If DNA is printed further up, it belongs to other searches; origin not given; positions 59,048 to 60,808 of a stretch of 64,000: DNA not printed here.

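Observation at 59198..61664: Unassignable, translationally coupled two-gene membrane module (glycine-zipper protein + 486-aa partner)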

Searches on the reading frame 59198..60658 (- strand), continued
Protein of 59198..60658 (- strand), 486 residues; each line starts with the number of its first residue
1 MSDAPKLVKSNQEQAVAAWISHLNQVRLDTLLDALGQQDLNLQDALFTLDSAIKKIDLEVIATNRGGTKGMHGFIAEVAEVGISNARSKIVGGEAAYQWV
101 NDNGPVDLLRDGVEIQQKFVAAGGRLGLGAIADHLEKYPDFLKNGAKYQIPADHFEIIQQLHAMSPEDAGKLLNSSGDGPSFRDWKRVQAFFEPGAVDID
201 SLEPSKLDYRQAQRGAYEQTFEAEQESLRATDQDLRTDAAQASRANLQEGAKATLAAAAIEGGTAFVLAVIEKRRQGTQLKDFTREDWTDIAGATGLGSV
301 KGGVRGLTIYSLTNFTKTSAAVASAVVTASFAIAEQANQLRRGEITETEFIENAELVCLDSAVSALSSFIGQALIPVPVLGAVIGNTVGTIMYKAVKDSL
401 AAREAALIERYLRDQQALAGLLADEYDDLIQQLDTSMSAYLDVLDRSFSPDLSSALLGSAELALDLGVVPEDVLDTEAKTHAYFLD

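Call 62: search_protein_families(library=pfam, proteins=[L009:5936-8938:+, L066:17033-18145:+, L017:1860-3419:+, L059:6620-8872:+, L035:13539-14759:-, L042:12819-19487:-, L023:6247-6984:+, L071:719-1747:+, L022:13166-14905:-, L038:15866-16930:-], max_evalue=0.00001)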
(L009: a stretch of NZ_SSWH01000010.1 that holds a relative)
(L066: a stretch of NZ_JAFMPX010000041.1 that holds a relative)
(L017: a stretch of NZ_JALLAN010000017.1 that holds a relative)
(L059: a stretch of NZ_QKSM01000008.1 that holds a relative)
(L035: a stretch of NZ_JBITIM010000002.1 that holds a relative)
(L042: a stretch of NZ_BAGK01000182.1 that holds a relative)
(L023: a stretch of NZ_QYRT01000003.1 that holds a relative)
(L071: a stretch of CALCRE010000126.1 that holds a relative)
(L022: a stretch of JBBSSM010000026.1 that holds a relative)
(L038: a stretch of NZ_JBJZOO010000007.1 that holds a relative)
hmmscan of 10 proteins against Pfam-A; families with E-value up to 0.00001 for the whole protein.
L009:5936-8938:+ (1001 aa): 4 families
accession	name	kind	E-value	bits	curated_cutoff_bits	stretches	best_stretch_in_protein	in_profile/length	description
PF00270.35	DEAD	-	1.7e-31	109.6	26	1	52-226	2-161/167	DEAD/DEAH box helicase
PF00929.31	RNase_T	-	8.8e-26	91.8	24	1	799-950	2-163/164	Exonuclease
PF00271.37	Helicase_C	-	9.5e-16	58.5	23.5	1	291-403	4-109/110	Helicase conserved C-terminal domain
PF04851.21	ResIII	-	1.2e-06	29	22.5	1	49-225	3-162/164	Type III restriction enzyme, res subunit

L066:17033-18145:+ (371 aa): 3 families
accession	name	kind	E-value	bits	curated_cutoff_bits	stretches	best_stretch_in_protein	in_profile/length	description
PF00005.33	ABC_tran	-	2.7e-32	112.7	25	1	28-169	2-136/137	ABC transporter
PF17912.7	OB_MalK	-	2.6e-11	44.6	27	1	243-290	1-53/53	MalK OB fold domain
PF17850.7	CysA_C_terminal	-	1.3e-08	35.7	29.7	1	248-292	1-43/43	CysA C-terminal regulatory domain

L017:1860-3419:+ (520 aa): 1 family
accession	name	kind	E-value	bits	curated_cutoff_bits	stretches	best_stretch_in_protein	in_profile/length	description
PF00144.29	Beta-lactamase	-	2.4e-63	214.7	27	1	48-382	1-319/329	Beta-lactamase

L059:6620-8872:+ (751 aa): 5 families
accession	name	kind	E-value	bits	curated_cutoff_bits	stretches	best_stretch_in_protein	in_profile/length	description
PF00580.27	UvrD-helicase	-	8.7e-16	58.8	23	1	299-543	2-253/271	UvrD/REP helicase N-terminal domain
PF13361.12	UvrD_C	-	1.8e-15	57.7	25.6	1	674-741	278-345/350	UvrD-like helicase C-terminal domain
PF08378.17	NERD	-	3.3e-09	37.7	22.1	1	93-155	4-70/111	Nuclease-related domain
PF13245.12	AAA_19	-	1.3e-08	35.5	25.1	1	314-545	14-133/134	AAA domain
PF13538.12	UvrD_C_2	-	1.2e-07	31.9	27.4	0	718-741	28-51/52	UvrD-like helicase C-terminal domain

L035:13539-14759:- (406 aa): 4 families
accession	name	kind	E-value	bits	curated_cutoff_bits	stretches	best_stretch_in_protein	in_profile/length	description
PF00106.31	adh_short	-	2.5e-49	167.8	26.6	1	124-314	1-192/195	short chain dehydrogenase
PF13561.12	adh_short_C2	-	9.1e-40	137.1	27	1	130-314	1-186/236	Enoyl-(Acyl carrier protein) reductase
PF08659.16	KR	-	3.1e-11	44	22.6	1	126-282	3-162/180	KR domain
PF01370.27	Epimerase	-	1.7e-07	31.3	20.9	1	127-309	2-183/240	NAD dependent epimerase/dehydratase family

L042:12819-19487:- (2222 aa): 13 families
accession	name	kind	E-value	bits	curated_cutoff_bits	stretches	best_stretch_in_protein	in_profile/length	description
PF00109.32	ketoacyl-synt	-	9.3e-89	297.8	20.8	1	124-373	3-252/252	Beta-ketoacyl synthase, N-terminal domain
PF00698.26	Acyl_transf_1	-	3.2e-79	267.1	32.7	1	646-954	1-309/319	Acyl transferase domain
PF08659.16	KR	-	9.9e-47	159.6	22.6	1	1866-2046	1-179/180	KR domain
PF02801.28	Ketoacyl-synt_C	-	9.1e-36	122.9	20.8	1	381-495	1-115/119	Beta-ketoacyl synthase, C-terminal domain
PF14765.12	PS-DH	-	3e-23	82.6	23.7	1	1134-1271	10-163/166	Polyketide synthase dehydratase N-terminal domain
PF21089.3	PKS_DH_N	-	5.6e-21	74.9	27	1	1009-1105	1-103/103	Polyketide synthase dehydratase domain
PF00107.32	ADH_zinc_N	-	2.4e-19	70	31.8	1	1673-1761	1-90/129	Zinc-binding dehydrogenase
PF16197.11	KAsynt_C_assoc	-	2e-18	67.2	33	1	501-610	1-108/111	Ketoacyl-synthetase C-terminal extension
PF08240.17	ADH_N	-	1.4e-09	38.5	23.5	1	1546-1612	1-63/104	Alcohol dehydrogenase GroES-like domain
PF13602.12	ADH_zinc_N_2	-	2.3e-09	38.7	27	1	1706-1844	2-134/134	Zinc-binding dehydrogenase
PF00108.29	Thiolase_N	-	5.6e-09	36.2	26.4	1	274-331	62-121/260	Thiolase, N-terminal domain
PF00550.31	PP-binding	-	1.2e-06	29.1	20.8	1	2149-2195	3-49/67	Phosphopantetheine attachment site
PF00106.31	adh_short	-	1.5e-06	28.3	26.6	1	1869-2019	4-152/195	short chain dehydrogenase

L023:6247-6984:+ (246 aa): 2 families
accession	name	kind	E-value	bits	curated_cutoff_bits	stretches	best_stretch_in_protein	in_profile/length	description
PF00072.30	Response_reg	-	1.7e-30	105.8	30.2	1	18-126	1-110/111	Response regulator receiver domain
PF00486.34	Trans_reg_C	-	2.7e-25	88.7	26.2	1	161-236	1-77/77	Transcriptional regulatory protein, C terminal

L071:719-1747:+ (343 aa): 3 families
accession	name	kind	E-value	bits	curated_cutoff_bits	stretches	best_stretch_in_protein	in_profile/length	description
PF01408.29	GFO_IDH_MocA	-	3.1e-33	115.4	24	1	4-121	1-119/120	Oxidoreductase family, NAD-binding Rossmann fold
PF22725.1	GFO_IDH_MocA_C3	-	3.8e-29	101.7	27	1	130-253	1-123/124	GFO/IDH/MocA C-terminal domain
PF02894.22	GFO_IDH_MocA_C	-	3e-20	73.4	22.9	1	134-337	1-214/218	Oxidoreductase family, C-terminal alpha/beta domain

L022:13166-14905:- (579 aa): 4 families
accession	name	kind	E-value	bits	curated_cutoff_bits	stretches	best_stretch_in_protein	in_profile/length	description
PF02342.23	TerD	-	1.4e-25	90.3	25.3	1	8-179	3-187/187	TerD domain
PF13250.11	DUF4041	-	2e-17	63.3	27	1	309-364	1-56/56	Domain of unknown function (DUF4041)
PF10544.15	T5orf172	-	5e-16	59.5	20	1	459-552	1-100/101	T5orf172 domain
PF13455.12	MUG113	-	1.3e-15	58.2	22.3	1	475-551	1-72/73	Meiotically up-regulated gene 113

L038:15866-16930:- (354 aa): 3 families
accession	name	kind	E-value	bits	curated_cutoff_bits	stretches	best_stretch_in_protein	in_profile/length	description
PF04471.18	Mrr_cat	-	1.4e-35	122.4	21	1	212-330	4-115/115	Restriction endonuclease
PF14338.12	Mrr_N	-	1.6e-25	89.5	29.5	1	57-141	1-86/87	Mrr N-terminal domain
PF22722.2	NA-iREase1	-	3.4e-07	30.7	27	1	242-322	21-100/106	NACHT-associated inactive Restriction Endonuclease 1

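Call 65: search_dna_similar(query=window:59201-60658:-, collection=plasmids, mode=protein, max_rows=30, max_evalue=0.00001)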
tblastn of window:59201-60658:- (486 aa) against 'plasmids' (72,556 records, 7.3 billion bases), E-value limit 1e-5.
Records with a match: 62; places in all: 62; records where one place covers at least 80% of the query: 13.
Best place of each record, by identity: 60-80% 4; <60% 58.
By first word of the organism name: Klebsiella 46; Lactococcus 5; Leptolyngbya 4; Rhodococcus 3; Curtobacterium 1; Raoultella 1; Bacillus 1; Niallia 1.
By predicted mobility (MOB-suite, as given by PLSDB): conjugative 30; non-mobilizable 17; mobilizable 15.
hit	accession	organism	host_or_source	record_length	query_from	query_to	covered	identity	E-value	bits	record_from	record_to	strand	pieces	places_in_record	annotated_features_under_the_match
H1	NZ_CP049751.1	Rhodococcus fascians A21d2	Oenothera speciosa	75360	1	486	100%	68.9%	0e+0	613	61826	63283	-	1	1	hypothetical protein (x2)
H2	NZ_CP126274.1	Curtobacterium sp. MCBD17_040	-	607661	1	486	100%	61.9%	3e-170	538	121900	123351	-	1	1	hypothetical protein (x2)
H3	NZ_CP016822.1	Rhodococcus sp. p52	oil-polluted soil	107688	55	275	45%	62.9%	2e-70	251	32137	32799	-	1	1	hypothetical protein | TnsA-like heteromeric transposase endonuclease subunit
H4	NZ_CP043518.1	Lactococcus lactis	Cell culture,Laboratory isolate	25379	4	444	91%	29.7%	3e-41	165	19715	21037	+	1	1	hypothetical protein (x2)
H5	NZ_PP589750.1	Lactococcus sp.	Bacterial culture,Dairy environment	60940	4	444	91%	29.7%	1e-40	164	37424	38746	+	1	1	hypothetical protein (x2)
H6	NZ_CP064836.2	Lactococcus lactis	Whole organism,Dairy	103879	4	444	91%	29.7%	1e-40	164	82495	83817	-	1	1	hypothetical protein (x2)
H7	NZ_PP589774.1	Lactococcus sp.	Bacterial culture,Dairy environment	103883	4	444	91%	29.7%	1e-40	164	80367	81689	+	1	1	hypothetical protein (x2)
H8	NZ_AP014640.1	Leptolyngbya boryana IAM M-101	-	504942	38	444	84%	30.9%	3e-38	156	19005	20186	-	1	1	hypothetical protein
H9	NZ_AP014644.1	Leptolyngbya boryana dg5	-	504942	38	444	84%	30.9%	3e-38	156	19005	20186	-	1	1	hypothetical protein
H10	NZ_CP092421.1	Leptolyngbya boryana IU 594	-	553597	38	444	84%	30.9%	3e-38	156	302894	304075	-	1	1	hypothetical protein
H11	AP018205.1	Leptolyngbya boryana NIES-2135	-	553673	38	444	84%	30.9%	3e-38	156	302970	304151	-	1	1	hypothetical protein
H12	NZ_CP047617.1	Lactococcus raffinolactis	pure culture from sewage,sewage from ...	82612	10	433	87%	29.6%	3e-40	162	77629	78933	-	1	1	hypothetical protein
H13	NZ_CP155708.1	Klebsiella pneumoniae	Homo sapiens,blood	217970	13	397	79%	31.2%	4e-32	138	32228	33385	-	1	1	hypothetical protein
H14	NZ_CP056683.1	Klebsiella grimontii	culture,Wastewater influent sample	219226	13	397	79%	31.2%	4e-32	138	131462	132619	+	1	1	hypothetical protein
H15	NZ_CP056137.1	Klebsiella michiganensis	culture,Wastewater influent sample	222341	13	397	79%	31.2%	4e-32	138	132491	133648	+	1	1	hypothetical protein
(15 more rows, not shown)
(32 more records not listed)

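Call 66: search_dna_similar(query=window:59201-60658:-, collection=phages, mode=protein, max_rows=20, max_evalue=0.001)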
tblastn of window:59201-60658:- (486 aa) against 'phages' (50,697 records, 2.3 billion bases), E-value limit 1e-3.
Records with a match: 1; places in all: 1; records where one place covers at least 80% of the query: 0.
Best place of each record, by identity: <60% 1.
By first word of the organism name: Bacteriophage 1.
By host as written in the record: - 1.
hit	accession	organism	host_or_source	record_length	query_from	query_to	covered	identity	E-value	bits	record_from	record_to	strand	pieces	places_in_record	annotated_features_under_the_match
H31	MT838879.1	Bacteriophage sp.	human fecal samples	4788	66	390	67%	31.7%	4e-29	127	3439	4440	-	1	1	record has no annotation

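Call 67: get_annotated_region(hit=H4, flank=7000)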
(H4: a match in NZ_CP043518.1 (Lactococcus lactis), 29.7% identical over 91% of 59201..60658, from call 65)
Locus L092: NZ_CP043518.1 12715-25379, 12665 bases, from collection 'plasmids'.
description: Lactococcus lactis subsp. lactis bv. diacetylactis strain SD96 plasmid pSD96_06, complete sequence
organism: Lactococcus lactis (NCBI taxid 44688)
taxonomy: Bacteria; Bacillota; Bacilli; Lactobacillales; Streptococcaceae; Lactococcus; Lactococcus lactis
host: -; source: Cell culture,Laboratory isolate; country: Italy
typing (MOB-suite, as given by PLSDB): mobilizable; replicon rep_cluster_799; relaxase MOB_Unknown
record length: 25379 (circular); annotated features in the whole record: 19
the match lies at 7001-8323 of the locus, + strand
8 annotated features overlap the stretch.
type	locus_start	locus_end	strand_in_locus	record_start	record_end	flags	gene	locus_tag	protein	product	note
CDS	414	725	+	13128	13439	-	-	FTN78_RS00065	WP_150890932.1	hypothetical protein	-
CDS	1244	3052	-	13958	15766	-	-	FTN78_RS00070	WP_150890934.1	DUF262 domain-containing protein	-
CDS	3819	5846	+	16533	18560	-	-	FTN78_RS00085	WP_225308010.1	dynamin family protein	-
CDS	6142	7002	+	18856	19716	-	-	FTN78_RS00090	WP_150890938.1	hypothetical protein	-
CDS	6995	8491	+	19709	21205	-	-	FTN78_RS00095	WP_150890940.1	hypothetical protein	-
CDS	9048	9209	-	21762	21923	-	-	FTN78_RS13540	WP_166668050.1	hypothetical protein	-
CDS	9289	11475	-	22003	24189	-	-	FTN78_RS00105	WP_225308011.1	dynamin family protein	-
CDS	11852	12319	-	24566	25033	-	-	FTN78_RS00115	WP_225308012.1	DUF4230 domain-containing protein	-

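Call 68: get_annotated_region(hit=H13, flank=8000)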
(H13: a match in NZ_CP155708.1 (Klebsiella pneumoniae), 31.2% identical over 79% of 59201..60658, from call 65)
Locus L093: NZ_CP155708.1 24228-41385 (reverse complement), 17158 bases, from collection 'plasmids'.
description: Klebsiella pneumoniae strain 298 plasmid p298-1, complete sequence
organism: Klebsiella pneumoniae (NCBI taxid 573)
taxonomy: Bacteria; Pseudomonadota; Gammaproteobacteria; Enterobacterales; Enterobacteriaceae; Klebsiella; Klebsiella pneumoniae
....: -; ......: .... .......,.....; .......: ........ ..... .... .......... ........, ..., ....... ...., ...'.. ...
typing (MOB-suite, as given by PLSDB): conjugative; replicon IncFIB; relaxase MOBH; mating-pair formation MPF_F
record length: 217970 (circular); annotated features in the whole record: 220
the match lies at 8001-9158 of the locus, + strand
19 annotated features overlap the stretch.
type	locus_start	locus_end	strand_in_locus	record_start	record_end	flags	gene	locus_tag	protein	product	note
CDS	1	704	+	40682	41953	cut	-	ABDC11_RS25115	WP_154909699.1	DUF1173 family protein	-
CDS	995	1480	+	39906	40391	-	-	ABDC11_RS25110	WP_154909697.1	hypothetical protein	-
CDS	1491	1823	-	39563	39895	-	-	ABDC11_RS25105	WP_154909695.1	hypothetical protein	-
CDS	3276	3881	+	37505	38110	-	-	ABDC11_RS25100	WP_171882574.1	hypothetical protein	-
CDS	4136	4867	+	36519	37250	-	-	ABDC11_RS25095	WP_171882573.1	plasmid SOS inhibition protein A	-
CDS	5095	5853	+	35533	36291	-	-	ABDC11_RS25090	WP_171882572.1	hypothetical protein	-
CDS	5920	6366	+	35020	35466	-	-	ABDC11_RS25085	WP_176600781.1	hypothetical protein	-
CDS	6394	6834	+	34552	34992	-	-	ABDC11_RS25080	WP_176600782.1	transposase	-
CDS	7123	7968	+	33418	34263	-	-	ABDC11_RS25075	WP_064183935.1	hypothetical protein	-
CDS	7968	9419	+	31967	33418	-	-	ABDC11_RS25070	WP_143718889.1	hypothetical protein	-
CDS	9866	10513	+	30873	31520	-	-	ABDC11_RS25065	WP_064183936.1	HAD family hydrolase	GO:0016311 - dephosphorylation [Evidence IEA]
CDS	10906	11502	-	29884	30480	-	-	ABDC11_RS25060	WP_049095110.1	DJ-1/PfpI family protein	-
CDS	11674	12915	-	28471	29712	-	-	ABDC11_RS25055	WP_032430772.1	VWA domain-containing protein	-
predicted_resistance_gene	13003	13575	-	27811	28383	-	terE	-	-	tellurium resistance cAMP binding protein TerE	predicted by amrfinderplus; class TELLURIUM; identity 99.48%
predicted_resistance_gene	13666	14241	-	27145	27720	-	terD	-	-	tellurium resistance membrane protein TerD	predicted by amrfinderplus; class TELLURIUM; identity 98.44%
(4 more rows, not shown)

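Call 76: search_protein_families(library=padloc, proteins=[L093:7123-7965:+, L092:6142-6999:+, L077:8791-10005:+, L068:9077-9997:+, L092:9289-11475:-, L092:3819-5846:+, L093:7968-9416:+, L092:6995-8488:+, P0277, P0301], max_evalue=0.01)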
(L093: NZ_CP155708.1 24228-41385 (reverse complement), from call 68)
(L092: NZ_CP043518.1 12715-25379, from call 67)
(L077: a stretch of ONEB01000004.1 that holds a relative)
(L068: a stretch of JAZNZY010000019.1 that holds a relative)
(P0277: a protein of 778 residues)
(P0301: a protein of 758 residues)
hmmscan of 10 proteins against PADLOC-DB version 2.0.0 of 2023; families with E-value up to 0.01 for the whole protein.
L093:7123-7965:+ (281 aa): 3 families
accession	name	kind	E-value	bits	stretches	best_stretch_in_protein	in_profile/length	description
PDLC04407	PDC-M09A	-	7.6e-118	391.1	1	1-280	1-280/282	-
PDLC04406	PDC-M09A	-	1.5e-83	279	1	5-281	49-324/330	-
PDLC03841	LeoBC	-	0.00035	17.8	0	48-247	388-536/601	-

L092:6142-6999:+ (286 aa): 3 families
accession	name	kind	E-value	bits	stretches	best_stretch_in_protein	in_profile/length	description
PDLC04407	PDC-M09A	-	2.7e-108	359.8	1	1-282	1-280/282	-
PDLC04406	PDC-M09A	-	3e-101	337.2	1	2-284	46-325/330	-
PDLC03841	LeoBC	-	1e-08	32.8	2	153-235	457-543/601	-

L077:8791-10005:+ (405 aa): 3 families
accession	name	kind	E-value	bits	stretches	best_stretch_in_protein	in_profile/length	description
PDLC04406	PDC-M09A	-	2.9e-109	363.5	1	76-394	11-327/330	-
PDLC04407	PDC-M09A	-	8.7e-95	315.5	1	122-389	11-279/282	-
PDLC03841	LeoBC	-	1.2e-06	25.9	2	60-248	306-494/601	-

L068:9077-9997:+ (307 aa): 3 families
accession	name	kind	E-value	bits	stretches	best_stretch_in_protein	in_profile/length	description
PDLC04406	PDC-M09A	-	4.5e-112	372.7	1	17-305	39-325/330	-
PDLC04407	PDC-M09A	-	4.5e-82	273.7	1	34-304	10-281/282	-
PDLC03841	LeoBC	-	2.6e-06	24.9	1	162-277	454-560/601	-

L092:9289-11475:- (728 aa): 7 families
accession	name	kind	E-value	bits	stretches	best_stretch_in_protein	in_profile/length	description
PDLC03841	LeoBC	-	1.8e-12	45.2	2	388-640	278-507/601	-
PDLC03665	Control_protein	-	0.00011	20.4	1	2-55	14-68/77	control protein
PDLC02926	HTH_VI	-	0.00013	20.2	1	1-46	6-51/92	-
PDLC04142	capH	-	0.00039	19.5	1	3-55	13-65/103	capH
PDLC03668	Control_protein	-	0.00062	18.2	1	2-42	14-54/79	control protein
PDLC03949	RmrA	-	0.0011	15.9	1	2-105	8-106/363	-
PDLC04760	PDC-M64C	-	0.0056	15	0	6-47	36-77/93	-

L092:3819-5846:+ (675 aa): 6 families
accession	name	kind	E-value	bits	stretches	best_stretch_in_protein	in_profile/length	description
PDLC04142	capH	-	0.00059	18.9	1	2-57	15-70/103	capH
PDLC03665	Control_protein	-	0.00098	17.3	0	2-52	17-68/77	control protein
PDLC03668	Control_protein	-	0.0015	17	0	2-39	17-54/79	control protein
PDLC03949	RmrA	-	0.0037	14.2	1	2-103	11-107/363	-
PDLC02926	HTH_VI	-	0.0043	15.3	0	1-43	9-51/92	-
PDLC01515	Csx3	-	0.0098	13.5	0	114-136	4-26/183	"CAS-I,CAS-III; associated"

L093:7968-9416:+ (483 aa): 3 families
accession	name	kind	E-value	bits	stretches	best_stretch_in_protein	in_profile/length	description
PDLC04409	PDC-M09B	-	5.2e-208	689.5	1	5-482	2-479/480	-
PDLC04410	PDC-M09B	-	8.9e-193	638.3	1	4-378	4-378/385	-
PDLC04408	PDC-M09B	-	2.1e-90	301.6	1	12-481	13-484/486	-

L092:6995-8488:+ (498 aa): 3 families
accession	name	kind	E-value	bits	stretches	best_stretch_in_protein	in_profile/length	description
PDLC04409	PDC-M09B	-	3.9e-170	564.5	1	3-497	3-479/480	-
PDLC04408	PDC-M09B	-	8.9e-98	325.9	1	4-498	5-486/486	-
PDLC04410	PDC-M09B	-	3.2e-36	122.9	1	51-372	36-362/385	-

P0277 (778 aa): 5 families
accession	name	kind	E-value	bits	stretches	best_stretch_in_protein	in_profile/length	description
PDLC04408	PDC-M09B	-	4.5e-153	508.3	1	299-772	5-482/486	-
PDLC04409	PDC-M09B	-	4.6e-119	396.1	1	304-769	8-473/480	-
PDLC04410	PDC-M09B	-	6.2e-30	102.2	1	337-664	38-374/385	-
PDLC04406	PDC-M09A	-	9.7e-07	26.5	2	172-271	227-326/330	-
PDLC04407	PDC-M09A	-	0.00053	17.6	1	173-268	184-280/282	-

P0301 (758 aa): 5 families
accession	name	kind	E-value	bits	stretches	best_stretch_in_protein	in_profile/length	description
PDLC04409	PDC-M09B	-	2.2e-142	473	1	286-756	7-478/480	-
PDLC04408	PDC-M09B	-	2.8e-137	456.2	1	283-755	6-483/486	-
PDLC04410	PDC-M09B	-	1.6e-48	163.4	1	284-648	6-376/385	-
PDLC04407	PDC-M09A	-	4.4e-31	106.4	2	1-110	1-109/282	-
PDLC04406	PDC-M09A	-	7.8e-19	66.3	2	3-100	47-145/330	-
